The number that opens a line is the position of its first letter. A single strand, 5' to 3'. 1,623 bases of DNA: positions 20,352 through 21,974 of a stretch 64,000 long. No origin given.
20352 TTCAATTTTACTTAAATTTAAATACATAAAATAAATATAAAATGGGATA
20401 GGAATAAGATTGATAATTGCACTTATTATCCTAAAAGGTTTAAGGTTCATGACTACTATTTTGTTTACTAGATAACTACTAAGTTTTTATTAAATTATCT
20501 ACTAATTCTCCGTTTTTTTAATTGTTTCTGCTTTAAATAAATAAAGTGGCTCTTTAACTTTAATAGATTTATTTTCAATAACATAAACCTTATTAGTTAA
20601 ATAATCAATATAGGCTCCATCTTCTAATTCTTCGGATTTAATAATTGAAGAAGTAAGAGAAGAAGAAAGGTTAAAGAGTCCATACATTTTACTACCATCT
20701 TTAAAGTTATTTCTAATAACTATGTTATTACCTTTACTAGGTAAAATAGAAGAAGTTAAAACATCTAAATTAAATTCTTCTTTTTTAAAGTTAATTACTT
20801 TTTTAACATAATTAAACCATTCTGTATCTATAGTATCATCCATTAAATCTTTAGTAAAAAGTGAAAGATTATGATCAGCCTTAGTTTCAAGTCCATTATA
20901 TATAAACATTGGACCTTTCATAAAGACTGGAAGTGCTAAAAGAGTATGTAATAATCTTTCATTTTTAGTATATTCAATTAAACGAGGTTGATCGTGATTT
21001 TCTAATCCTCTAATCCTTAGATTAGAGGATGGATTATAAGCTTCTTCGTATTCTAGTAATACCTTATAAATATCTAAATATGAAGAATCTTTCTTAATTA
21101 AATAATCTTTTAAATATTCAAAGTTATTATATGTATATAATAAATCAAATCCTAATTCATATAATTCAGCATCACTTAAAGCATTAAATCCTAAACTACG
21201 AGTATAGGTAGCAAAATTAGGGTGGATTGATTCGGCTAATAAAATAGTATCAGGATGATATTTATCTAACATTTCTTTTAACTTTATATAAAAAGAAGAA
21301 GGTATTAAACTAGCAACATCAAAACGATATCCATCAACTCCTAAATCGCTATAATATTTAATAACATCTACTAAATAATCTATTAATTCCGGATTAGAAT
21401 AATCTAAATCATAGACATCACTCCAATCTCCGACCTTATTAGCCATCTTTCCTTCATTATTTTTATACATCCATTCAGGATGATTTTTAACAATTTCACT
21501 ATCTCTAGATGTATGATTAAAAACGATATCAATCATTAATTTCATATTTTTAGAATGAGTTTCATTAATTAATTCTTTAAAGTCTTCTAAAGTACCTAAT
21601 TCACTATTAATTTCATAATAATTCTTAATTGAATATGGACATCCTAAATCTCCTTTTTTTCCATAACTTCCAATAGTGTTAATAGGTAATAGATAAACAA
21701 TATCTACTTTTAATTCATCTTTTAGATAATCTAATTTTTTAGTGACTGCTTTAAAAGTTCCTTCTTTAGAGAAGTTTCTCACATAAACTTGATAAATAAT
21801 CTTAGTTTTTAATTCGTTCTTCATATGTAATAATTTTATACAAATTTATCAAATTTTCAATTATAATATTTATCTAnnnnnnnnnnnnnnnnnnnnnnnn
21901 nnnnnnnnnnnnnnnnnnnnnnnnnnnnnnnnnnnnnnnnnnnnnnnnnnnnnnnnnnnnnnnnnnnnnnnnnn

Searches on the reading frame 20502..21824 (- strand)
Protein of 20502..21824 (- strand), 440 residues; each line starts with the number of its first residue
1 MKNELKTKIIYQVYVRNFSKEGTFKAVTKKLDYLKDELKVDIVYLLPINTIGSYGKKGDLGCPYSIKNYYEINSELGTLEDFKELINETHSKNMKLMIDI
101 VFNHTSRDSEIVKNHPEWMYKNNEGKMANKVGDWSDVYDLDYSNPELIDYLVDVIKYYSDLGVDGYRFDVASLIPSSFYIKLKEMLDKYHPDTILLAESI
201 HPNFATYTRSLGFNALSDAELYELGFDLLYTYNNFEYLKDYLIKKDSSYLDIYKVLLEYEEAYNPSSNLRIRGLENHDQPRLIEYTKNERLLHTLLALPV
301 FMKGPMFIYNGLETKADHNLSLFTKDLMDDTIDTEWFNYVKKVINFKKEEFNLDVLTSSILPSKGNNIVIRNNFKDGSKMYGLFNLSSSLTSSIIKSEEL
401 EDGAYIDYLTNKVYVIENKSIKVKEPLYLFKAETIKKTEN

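Call 4: search_protein_families(library=pfam, proteins=[window:20502-21824:-])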
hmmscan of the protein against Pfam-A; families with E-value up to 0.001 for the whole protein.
window:20502-21824:- (440 aa): 8 families
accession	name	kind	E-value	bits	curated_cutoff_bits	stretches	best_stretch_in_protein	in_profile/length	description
PF00128.31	Alpha-amylase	-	1.2e-37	130.7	22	2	19-116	13-103/446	Alpha amylase, catalytic domain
PF14701.12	hDGE_amylase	-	1.2e-09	38.3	27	1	56-122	46-120/439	Glycogen debranching enzyme, glucanotransferase domain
PF02638.21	GHL10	-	5.1e-07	29.5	27.9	1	82-177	72-169/311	Glycosyl hydrolase-like 10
PF14871.12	GHL6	-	8.1e-06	26.5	35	1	80-165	43-127/132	Hypothetical glycosyl hydrolase 6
PF02065.24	Melibiase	-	2.7e-05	23.8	27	1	81-169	105-190/347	Melibiase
PF13200.12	DUF4015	-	2.8e-05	23.8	27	1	57-169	38-144/313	Putative glycosyl hydrolase domain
PF13199.12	Glyco_hydro_66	-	0.00022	20.4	23.7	1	78-169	160-257/546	Glycosyl hydrolase family 66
PF18612.7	Bac_A_amyl_C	-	0.00064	19.8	25.9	0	364-424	6-63/69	Bacterial Alpha amylase C-terminal domain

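Call 70: search_protein_families(library=ncbifam, proteins=[window:20502-21824:-], max_evalue=0.00001)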
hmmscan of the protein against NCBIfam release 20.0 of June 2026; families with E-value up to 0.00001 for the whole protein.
window:20502-21824:- (440 aa): 30 families (the best 25 are shown)
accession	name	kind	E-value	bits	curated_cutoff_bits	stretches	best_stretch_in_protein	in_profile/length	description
TIGR02403.1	trehalose_treC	equivalog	2.6e-33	115.5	799.05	2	5-114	2-109/544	alpha,alpha-phosphotrehalase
NF041090.1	Cyc-maltodext_AglB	equivalog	1.8e-28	99.6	540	1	22-431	62-452/470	cyclomaltodextrinase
NF041321.1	Alpha-amyl_MalA_Halo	equivalog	3.8e-28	98.3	875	1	8-207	260-462/666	alpha-amylase MalA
TIGR02456.1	treS_nterm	equivalog_domain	3e-25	88.7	678.35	1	6-111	4-107/539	maltose alpha-D-glucosyltransferase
NF008183.0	PRK10933.1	subfamily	7.4e-23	81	535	1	7-114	10-115/551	alpha,alpha-phosphotrehalase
NF051899.1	BetGalacBglAAgro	equivalog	5.2e-21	74.6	900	1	8-110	6-106/537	beta-galactosidase BglA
TIGR02402.1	trehalose_TreZ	equivalog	1.1e-20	73.4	538.8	1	4-177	91-254/545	malto-oligosyltrehalose trehalohydrolase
NF008051.0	PRK10785.1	equivalog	3.4e-15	55.2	568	1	22-140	176-282/607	maltodextrin glucosidase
NF011083.0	PRK14510.1-2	equivalog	9.7e-14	49.8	1322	1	22-283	220-490/1186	bifunctional glycogen debranching protein GlgX/4-alpha-glucanotransferase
TIGR02104.1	pulA_typeI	equivalog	6.7e-12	44.3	504.5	1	79-199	228-349/605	type I pullulanase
NF007059.0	PRK09505.2-4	equivalog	1.1e-11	43.8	865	1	21-106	225-317/683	alpha-amylase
NF003811.1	PRK05402.1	equivalog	3.4e-11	42.4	741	1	10-175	143-308/619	1,4-alpha-glucan branching protein GlgB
TIGR02401.1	trehalose_TreY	equivalog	1e-10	40.5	498.65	1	18-108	9-93/838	malto-oligosyltrehalose synthase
TIGR02100.1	glgX_debranch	equivalog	1.8e-10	39.6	640.9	1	6-176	154-348/688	glycogen debranching protein GlgX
TIGR02102.1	pullulan_Gpos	equivalog_domain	2.1e-10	39.1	1042.25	1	79-170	554-643/1113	pullulanase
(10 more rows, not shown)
